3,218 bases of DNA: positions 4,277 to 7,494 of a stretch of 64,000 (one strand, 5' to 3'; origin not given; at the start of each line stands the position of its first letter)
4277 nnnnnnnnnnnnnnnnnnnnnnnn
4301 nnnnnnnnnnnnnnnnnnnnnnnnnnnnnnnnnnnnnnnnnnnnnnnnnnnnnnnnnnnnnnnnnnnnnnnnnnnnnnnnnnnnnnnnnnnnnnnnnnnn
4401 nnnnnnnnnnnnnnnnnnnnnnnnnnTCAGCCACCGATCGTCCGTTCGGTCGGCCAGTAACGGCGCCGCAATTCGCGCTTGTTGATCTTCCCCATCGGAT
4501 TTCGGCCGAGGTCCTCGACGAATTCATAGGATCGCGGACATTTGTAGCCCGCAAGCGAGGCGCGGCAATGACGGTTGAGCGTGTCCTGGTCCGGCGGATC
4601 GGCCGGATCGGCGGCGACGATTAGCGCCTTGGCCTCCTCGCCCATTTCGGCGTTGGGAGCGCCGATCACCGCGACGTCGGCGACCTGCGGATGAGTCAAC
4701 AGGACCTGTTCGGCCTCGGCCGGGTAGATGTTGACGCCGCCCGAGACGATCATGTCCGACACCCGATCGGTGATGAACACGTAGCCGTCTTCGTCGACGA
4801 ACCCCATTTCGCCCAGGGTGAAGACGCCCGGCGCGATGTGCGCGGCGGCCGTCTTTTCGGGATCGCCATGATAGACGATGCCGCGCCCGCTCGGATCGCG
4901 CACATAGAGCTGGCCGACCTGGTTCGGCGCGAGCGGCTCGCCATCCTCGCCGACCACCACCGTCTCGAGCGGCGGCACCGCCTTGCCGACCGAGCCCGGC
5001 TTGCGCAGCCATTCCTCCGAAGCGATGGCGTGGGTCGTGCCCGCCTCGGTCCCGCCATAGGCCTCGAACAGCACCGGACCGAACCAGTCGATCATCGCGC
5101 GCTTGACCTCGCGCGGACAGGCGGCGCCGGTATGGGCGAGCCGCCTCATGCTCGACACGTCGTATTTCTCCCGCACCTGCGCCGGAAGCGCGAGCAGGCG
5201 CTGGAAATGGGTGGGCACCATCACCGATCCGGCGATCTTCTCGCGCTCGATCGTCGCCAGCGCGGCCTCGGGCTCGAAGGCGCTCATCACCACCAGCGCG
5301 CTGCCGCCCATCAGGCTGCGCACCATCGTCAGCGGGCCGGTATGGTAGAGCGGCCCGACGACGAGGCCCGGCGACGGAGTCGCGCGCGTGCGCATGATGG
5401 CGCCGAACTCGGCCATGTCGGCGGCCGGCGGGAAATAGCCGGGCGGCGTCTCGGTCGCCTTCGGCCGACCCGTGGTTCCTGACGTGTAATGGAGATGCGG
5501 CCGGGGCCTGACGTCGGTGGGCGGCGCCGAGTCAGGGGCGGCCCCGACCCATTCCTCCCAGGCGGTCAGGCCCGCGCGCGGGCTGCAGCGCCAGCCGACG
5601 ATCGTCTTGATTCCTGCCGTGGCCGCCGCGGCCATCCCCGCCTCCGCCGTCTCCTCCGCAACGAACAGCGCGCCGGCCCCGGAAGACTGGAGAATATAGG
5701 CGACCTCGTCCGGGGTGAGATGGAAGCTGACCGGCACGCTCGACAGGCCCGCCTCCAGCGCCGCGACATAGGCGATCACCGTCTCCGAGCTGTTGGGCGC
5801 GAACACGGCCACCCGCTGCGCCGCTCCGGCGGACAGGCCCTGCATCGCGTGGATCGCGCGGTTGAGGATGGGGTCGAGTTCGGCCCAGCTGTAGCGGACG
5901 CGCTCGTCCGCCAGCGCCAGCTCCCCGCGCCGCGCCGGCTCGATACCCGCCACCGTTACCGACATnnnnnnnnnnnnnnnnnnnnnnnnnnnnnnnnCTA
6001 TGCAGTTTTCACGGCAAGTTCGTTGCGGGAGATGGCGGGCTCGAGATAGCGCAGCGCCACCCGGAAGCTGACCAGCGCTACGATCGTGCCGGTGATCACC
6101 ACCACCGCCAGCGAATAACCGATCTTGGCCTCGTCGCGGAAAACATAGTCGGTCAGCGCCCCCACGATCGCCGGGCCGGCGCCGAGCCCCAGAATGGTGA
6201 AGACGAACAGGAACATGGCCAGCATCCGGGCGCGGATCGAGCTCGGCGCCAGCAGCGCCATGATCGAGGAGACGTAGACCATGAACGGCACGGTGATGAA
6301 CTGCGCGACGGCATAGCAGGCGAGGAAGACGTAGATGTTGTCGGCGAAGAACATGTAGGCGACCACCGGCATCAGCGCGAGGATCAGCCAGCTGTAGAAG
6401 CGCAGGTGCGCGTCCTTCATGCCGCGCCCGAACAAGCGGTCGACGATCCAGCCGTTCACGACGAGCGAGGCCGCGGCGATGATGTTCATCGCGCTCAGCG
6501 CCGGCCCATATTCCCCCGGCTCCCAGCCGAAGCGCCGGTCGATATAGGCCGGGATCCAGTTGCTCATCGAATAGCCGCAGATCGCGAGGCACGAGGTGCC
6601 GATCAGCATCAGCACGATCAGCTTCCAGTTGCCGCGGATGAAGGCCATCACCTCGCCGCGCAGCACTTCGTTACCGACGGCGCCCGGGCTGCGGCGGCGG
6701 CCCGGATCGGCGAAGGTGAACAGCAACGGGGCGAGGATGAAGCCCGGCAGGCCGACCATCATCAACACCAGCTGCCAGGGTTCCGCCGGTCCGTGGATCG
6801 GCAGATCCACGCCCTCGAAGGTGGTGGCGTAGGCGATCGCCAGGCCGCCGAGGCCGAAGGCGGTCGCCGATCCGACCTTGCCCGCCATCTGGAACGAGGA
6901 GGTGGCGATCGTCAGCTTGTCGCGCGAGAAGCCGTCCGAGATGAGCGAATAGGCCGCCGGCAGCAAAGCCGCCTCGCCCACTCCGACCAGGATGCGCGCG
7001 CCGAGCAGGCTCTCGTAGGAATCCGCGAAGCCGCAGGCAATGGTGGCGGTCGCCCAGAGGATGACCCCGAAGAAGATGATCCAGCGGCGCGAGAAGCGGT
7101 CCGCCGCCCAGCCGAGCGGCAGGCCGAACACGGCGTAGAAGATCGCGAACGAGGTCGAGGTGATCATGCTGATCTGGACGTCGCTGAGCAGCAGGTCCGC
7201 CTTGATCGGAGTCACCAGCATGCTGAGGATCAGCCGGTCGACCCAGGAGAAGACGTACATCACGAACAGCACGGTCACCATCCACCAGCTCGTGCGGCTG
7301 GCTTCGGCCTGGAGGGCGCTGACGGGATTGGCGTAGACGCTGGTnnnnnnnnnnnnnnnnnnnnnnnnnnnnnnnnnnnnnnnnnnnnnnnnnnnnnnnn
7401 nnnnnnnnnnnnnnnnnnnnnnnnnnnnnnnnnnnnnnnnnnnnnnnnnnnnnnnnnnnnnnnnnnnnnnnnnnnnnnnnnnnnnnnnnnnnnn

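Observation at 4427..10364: Split bacterial counterpart of the ACAD10/ACAD11 - LvaACDE 4-hydroxyacyl-CoA pathway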

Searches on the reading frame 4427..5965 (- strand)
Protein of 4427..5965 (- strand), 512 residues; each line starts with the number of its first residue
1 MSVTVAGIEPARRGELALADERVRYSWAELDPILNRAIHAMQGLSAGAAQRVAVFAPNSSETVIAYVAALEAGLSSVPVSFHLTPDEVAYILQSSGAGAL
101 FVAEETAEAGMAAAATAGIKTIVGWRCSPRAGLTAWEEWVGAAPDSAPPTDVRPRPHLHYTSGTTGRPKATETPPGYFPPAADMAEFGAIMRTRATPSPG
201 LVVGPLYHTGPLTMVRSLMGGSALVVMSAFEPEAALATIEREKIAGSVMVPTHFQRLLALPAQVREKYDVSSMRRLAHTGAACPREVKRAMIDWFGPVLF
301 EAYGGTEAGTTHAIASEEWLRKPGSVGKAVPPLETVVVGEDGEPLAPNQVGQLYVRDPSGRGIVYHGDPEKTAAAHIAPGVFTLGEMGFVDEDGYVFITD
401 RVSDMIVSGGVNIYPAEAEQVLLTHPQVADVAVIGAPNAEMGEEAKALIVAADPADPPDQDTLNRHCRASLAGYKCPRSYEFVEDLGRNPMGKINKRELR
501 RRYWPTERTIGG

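Call 5: search_protein_families(library=pfam, proteins=[window:4427-5965:-])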
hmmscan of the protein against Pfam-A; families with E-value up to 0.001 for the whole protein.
window:4427-5965:- (512 aa): 2 families
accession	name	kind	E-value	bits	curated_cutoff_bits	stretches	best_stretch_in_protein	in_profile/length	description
PF00501.34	AMP-binding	-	4.8e-55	187.4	29.9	1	15-359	11-378/384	AMP-binding enzyme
PF13193.12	AMP-binding_C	-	1.4e-15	58.4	24.5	1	417-493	1-76/76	AMP-binding enzyme C-terminal domain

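Call 8: search_protein_families(library=ncbifam, proteins=[window:4427-5965:-])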
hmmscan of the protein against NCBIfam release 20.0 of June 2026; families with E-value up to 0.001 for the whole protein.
window:4427-5965:- (512 aa): 102 families (the best 25 are shown)
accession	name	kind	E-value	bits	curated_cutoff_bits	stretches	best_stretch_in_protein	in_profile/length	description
NF009071.0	PRK12406.1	subfamily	1.3e-120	403.3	701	1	24-506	12-505/510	acyl-CoA synthetase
NF038341.1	ligase_FadD4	exception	6.4e-114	381.1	850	1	16-503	14-504/506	fatty-acid--CoA ligase FadD4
NF004837.0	PRK06187.1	subfamily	8.9e-100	334.4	476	1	16-507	25-526/531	long-chain-fatty-acid--CoA ligase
NF009929.0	PRK13390.1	equivalog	2.8e-90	303.1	951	1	21-500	23-501/501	acyl-CoA synthetase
NF006182.0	PRK08316.1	subfamily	2.2e-81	273.9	663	1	15-504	27-518/523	fatty acyl-CoA synthetase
NF004797.0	PRK06145.1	equivalog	3.7e-78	263.1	850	1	22-503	25-495/499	acyl-CoA synthetase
NF005801.1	PRK07656.1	equivalog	1.4e-76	258.1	657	1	16-500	18-500/500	FadD3 family acyl-CoA ligase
NF005307.0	PRK06839.1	equivalog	2.3e-71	241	748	1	17-501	20-491/496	o-succinylbenzoate--CoA ligase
NF005702.0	PRK07514.1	subfamily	8.3e-67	225.7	558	1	19-503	24-500/506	malonyl-CoA synthase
NF009233.0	PRK12583.1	subfamily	4.2e-66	223.5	832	2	157-501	205-548/558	fatty acid CoA ligase family protein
NF009921.1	PRK13382.1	exception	1.1e-65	222.5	850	1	9-500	44-529/529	acyl-CoA ligase FadD12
NF005857.1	PRK07786.1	exception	2.2e-65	221.1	733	1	25-503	35-512/513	fatty-acid--CoA ligase FadD5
NF005676.0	PRK07470.1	equivalog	3e-64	217.5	774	1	15-501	36-527/544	acyl-CoA synthetase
NF005863.0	PRK07798.1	subfamily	2.3e-63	214.6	543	1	16-497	21-525/540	acyl-CoA synthetase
NF006181.0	PRK08314.1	subfamily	1.6e-62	211.5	705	2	157-501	208-552/563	long-chain-fatty-acid--CoA ligase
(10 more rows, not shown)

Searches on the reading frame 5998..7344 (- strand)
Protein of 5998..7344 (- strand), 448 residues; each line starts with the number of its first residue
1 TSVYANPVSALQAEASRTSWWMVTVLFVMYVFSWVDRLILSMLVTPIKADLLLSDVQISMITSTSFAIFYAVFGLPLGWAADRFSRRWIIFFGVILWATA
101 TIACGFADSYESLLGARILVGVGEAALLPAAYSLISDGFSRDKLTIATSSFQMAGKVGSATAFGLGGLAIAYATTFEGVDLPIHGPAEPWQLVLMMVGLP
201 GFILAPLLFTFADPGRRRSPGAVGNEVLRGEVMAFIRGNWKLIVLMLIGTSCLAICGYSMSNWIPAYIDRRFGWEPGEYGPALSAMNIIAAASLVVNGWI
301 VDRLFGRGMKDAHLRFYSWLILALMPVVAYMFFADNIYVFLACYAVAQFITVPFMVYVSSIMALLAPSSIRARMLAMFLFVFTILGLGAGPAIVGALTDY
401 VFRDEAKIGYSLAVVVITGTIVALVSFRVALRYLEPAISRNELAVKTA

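Call 5: search_protein_families(library=pfam, proteins=[window:5998-7344:-])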
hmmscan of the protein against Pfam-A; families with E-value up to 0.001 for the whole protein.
window:5998-7344:- (448 aa): 1 family
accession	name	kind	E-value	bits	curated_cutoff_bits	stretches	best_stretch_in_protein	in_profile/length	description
PF07690.21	MFS_1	-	5.5e-37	127.9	33.4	1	26-306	1-267/347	Major Facilitator Superfamily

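Call 8: search_protein_families(library=ncbifam, proteins=[window:5998-7344:-])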
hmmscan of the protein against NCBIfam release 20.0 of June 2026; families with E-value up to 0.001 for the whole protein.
window:5998-7344:- (448 aa): 25 families
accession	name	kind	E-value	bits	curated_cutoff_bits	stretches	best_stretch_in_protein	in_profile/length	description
TIGR00893.1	2A0114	subfamily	2.6e-31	109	395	1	29-425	2-397/399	D-galactonate transporter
TIGR00881.1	2A0104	subfamily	8.7e-18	64.5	407.75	1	27-173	1-146/379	phosphoglycerate transporter protein PgtP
TIGR00895.1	2A0115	subfamily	2.1e-16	59.9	418.55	1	13-171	9-166/398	aromatic acid/H+ symport family MFS transporter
TIGR00711.1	efflux_EmrB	subfamily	1.8e-13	50.1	230.2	1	22-167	3-147/485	DHA2 family efflux MFS transporter permease subunit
TIGR00880.1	2_A_01_02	superfamily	1.1e-12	48.2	131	1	65-172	6-113/141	multidrug resistance protein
NF007799.0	PRK10504.1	subfamily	1.7e-12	47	426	1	14-174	6-162/471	multidrug transporter subunit MdtD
TIGR02332.1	HpaX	equivalog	8.1e-12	45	615.4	1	22-212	9-189/412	4-hydroxyphenylacetate permease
TIGR00891.1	2A0112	subfamily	9.3e-12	44.7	552.9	1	17-126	8-116/405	sialate:H+ symport family MFS transporter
NF003024.0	PRK03893.1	subfamily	5.6e-11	41.9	604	1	14-129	14-128/497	sialate:H+ symport family MFS transporter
NF008586.0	PRK11551.1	equivalog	2.7e-10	39.8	410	1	22-427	16-397/406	3-(3-hydroxy-phenyl)propionate transporter MhpT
TIGR00883.1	2A0106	subfamily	2.7e-09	36.6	443.45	1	58-418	33-398/400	metabolite/H+ symporter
NF000031.1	MFS_efflux_LmrA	exception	3.5e-09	35.9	850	1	9-166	19-176/484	lincomycin efflux MFS transporter Lmr(A)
TIGR00710.1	efflux_Bcr_CflA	subfamily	1.7e-08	34.3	200.9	1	44-326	28-286/385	Bcr/CflA family efflux MFS transporter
NF008654.0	PRK11652.1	equivalog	3.1e-08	32.9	479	1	46-167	34-154/397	multidrug efflux MFS transporter EmrD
NF008314.0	PRK11102.1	equivalog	4.5e-08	32.7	303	1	32-167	18-155/396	Bcr/CflA family multidrug efflux MFS transporter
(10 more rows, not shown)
